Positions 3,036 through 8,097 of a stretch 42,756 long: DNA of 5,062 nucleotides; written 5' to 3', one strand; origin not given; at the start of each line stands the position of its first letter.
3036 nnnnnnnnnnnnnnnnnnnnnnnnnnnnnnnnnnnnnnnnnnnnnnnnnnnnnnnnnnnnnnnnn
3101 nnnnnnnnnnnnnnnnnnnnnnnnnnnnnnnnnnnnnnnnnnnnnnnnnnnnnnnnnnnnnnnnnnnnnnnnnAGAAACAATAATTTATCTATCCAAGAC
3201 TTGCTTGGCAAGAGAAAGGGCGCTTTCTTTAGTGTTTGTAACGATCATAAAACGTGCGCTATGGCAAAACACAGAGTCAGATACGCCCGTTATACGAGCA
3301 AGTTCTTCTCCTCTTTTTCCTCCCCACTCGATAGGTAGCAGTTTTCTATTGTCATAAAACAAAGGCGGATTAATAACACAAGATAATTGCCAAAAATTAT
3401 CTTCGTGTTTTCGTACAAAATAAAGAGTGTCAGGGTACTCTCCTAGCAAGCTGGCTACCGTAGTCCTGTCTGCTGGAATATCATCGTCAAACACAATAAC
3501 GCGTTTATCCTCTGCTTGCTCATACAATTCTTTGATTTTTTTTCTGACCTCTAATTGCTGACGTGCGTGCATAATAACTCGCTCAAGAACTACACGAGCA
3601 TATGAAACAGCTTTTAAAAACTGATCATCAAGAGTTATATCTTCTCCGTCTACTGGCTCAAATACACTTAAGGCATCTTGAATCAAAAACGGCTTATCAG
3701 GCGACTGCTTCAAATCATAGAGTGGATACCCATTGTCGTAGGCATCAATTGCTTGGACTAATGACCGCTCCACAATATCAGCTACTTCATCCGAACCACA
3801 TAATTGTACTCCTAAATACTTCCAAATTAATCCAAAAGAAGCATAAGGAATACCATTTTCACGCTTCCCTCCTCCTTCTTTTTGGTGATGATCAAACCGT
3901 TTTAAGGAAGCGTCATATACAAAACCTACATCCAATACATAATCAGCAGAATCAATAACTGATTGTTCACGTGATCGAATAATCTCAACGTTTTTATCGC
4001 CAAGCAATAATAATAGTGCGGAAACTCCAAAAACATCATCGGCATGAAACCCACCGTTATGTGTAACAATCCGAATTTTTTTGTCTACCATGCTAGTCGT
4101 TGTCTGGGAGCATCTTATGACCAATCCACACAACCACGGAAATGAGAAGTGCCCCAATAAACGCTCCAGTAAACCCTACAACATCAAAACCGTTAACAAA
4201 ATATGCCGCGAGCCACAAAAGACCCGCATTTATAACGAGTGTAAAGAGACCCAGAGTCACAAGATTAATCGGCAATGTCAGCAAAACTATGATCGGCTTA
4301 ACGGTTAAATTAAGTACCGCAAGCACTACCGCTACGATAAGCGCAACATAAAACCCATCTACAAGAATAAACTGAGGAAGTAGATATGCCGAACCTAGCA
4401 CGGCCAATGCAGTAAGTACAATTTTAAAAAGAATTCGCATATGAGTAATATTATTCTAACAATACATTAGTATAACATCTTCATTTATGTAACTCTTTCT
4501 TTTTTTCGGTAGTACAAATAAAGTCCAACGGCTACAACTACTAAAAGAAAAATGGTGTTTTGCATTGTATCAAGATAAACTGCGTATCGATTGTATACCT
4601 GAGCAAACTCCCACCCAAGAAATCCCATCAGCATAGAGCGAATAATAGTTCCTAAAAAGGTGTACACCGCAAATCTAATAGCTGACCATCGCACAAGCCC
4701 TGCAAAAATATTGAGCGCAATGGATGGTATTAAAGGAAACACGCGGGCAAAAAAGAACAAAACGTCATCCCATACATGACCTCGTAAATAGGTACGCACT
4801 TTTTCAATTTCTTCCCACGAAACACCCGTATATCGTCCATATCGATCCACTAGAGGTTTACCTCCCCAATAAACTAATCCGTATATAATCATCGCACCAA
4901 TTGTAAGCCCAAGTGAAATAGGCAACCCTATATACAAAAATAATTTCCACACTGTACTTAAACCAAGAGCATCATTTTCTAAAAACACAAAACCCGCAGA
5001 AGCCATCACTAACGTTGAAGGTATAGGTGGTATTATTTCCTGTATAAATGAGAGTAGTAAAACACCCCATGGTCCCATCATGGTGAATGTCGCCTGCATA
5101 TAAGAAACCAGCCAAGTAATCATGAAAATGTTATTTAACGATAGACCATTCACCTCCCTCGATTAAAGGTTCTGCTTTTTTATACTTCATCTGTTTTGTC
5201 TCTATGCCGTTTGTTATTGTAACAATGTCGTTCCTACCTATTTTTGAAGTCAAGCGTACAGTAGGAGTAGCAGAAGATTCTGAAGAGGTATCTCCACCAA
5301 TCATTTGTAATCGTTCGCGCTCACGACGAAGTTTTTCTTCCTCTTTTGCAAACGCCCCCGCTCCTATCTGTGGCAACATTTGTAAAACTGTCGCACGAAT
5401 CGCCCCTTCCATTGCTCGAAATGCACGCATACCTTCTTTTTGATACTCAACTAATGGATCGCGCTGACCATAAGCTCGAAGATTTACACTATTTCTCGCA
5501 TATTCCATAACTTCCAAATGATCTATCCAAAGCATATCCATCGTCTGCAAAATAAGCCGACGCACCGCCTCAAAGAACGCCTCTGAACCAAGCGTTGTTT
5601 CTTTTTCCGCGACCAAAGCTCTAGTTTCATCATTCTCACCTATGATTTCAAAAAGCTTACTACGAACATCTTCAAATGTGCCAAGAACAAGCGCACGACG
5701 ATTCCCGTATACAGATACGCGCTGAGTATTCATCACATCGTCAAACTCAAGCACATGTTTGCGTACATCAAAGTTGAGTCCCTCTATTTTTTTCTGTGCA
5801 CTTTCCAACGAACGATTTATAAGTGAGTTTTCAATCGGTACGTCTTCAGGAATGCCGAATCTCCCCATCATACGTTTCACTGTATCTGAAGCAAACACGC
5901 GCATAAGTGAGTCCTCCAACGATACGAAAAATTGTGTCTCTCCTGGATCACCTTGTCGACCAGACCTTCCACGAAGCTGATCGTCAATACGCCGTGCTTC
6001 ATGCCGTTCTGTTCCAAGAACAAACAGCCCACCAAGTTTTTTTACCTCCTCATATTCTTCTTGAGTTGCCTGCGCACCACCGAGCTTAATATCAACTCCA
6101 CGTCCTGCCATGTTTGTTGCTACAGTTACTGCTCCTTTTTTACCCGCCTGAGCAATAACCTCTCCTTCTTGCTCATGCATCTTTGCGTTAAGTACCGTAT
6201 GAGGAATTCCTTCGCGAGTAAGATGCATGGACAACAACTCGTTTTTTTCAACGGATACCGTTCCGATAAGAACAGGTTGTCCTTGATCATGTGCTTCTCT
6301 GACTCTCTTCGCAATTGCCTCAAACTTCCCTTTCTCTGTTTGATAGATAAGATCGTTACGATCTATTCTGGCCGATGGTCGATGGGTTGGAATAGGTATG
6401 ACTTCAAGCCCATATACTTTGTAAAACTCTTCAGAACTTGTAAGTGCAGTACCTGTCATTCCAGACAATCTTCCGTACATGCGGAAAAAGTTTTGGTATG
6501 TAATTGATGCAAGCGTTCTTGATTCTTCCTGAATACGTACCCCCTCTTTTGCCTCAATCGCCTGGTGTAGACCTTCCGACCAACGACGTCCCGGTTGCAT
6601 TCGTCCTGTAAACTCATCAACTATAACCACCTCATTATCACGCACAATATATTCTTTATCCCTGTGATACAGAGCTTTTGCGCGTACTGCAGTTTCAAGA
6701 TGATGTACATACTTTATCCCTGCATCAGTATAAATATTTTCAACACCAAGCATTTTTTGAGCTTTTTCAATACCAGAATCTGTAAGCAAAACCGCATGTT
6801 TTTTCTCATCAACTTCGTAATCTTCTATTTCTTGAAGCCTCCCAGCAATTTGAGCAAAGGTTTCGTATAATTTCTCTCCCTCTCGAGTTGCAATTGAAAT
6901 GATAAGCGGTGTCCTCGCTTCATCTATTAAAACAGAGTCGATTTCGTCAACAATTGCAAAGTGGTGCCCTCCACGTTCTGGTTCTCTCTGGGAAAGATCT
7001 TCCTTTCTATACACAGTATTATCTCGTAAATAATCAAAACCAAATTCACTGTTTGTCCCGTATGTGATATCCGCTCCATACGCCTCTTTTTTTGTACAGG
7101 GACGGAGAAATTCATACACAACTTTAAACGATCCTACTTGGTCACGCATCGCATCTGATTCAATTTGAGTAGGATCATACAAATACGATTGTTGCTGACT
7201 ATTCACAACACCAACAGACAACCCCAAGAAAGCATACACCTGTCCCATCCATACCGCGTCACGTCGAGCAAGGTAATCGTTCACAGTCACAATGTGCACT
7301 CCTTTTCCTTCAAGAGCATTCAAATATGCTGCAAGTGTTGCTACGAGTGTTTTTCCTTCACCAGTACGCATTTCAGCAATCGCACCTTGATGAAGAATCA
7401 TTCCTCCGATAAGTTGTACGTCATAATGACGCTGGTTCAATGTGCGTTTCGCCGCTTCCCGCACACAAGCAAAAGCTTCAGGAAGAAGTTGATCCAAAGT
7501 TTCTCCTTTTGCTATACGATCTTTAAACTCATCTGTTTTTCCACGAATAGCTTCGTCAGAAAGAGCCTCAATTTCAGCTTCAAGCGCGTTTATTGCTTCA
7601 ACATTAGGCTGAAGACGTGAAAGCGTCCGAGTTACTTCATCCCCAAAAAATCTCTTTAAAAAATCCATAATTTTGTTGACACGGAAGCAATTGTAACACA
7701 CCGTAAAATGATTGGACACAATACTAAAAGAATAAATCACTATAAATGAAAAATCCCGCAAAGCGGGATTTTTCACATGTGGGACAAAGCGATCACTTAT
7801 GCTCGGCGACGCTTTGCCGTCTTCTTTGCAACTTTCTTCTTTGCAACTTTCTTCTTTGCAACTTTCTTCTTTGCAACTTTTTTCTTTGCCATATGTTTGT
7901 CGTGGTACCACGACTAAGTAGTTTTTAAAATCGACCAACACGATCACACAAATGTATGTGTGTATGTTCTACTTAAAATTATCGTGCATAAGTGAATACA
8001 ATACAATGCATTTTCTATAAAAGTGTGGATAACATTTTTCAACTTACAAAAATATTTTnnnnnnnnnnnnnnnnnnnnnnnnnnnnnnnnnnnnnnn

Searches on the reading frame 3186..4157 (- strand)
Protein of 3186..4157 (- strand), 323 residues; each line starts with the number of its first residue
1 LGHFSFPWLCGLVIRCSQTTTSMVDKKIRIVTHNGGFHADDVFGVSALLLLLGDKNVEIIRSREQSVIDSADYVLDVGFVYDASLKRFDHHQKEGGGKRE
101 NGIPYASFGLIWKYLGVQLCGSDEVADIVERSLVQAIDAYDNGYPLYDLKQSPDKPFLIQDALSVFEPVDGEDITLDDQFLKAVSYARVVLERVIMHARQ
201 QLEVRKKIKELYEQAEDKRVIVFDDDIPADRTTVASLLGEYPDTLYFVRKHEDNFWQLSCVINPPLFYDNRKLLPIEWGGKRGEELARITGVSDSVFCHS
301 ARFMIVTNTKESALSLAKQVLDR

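Call 57: search_protein_families(library=pfam, proteins=[window:3186-4157:-], max_evalue=0.00001)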
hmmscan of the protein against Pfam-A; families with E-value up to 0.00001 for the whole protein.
window:3186-4157:- (323 aa): 1 family
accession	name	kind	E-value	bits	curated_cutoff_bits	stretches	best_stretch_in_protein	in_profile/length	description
PF03690.18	MYG1_exonuc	-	3.4e-60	204.7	22.1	1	30-321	2-318/318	Uncharacterised protein family (UPF0160)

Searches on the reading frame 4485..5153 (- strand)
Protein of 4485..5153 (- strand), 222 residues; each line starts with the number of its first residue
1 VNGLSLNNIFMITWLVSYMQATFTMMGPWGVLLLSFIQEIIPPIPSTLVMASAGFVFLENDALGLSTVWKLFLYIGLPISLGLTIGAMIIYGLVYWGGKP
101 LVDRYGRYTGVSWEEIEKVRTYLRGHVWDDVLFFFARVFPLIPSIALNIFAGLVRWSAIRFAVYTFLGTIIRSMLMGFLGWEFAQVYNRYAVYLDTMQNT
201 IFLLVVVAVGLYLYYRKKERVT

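Call 57: search_protein_families(library=pfam, proteins=[window:4485-5153:-], max_evalue=0.00001)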
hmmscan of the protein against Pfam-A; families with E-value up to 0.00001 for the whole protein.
window:4485-5153:- (222 aa): 1 family
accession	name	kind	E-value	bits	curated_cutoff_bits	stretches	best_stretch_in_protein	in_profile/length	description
PF09335.16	VTT_dom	-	2.6e-12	47.7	33.9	1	44-181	1-122/123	VTT domain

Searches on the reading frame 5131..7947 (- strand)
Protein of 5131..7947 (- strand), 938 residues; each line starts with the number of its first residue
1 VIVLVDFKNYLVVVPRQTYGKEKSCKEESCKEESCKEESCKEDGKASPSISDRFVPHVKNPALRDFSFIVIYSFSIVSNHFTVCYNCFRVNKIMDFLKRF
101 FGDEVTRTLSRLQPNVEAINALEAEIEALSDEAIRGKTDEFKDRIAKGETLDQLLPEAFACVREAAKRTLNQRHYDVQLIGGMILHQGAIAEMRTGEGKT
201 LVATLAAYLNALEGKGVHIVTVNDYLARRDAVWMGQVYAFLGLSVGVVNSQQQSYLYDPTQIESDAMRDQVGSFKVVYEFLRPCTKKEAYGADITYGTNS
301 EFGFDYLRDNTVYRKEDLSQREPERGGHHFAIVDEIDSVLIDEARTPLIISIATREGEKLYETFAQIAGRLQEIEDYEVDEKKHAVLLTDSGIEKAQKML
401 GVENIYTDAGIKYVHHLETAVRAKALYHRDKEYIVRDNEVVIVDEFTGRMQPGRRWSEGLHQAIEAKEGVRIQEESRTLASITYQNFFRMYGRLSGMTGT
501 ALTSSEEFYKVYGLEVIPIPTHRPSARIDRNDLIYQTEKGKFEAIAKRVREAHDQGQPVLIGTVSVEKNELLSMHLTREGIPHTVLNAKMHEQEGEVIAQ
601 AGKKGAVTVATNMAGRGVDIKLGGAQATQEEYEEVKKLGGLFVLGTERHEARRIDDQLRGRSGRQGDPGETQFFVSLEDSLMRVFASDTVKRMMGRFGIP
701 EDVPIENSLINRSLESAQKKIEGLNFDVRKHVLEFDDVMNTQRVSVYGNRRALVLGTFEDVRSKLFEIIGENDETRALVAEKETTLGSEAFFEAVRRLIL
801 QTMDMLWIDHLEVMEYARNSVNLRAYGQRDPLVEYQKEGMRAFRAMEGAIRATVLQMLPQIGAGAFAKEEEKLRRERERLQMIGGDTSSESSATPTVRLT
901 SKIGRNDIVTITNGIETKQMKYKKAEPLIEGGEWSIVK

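Call 57: search_protein_families(library=pfam, proteins=[window:5131-7947:-], max_evalue=0.00001)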
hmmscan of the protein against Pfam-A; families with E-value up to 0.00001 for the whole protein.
window:5131-7947:- (938 aa): 4 families
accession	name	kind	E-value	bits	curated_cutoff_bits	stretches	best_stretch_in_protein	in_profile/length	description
PF07517.20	SecA_DEAD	-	2.4e-121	404.9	24.6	1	97-508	1-289/290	SecA DEAD-like domain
PF21090.3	P-loop_SecA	-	5e-79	265.1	27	2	524-628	1-105/205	SecA P-loop domain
PF07516.18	SecA_SW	-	1.1e-41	143.6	26.7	2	775-859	115-197/200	SecA Wing and Scaffold domain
PF01043.26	SecA_PP_bind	-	3.8e-41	140.6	23.5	1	358-465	3-110/110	SecA preprotein cross-linking domain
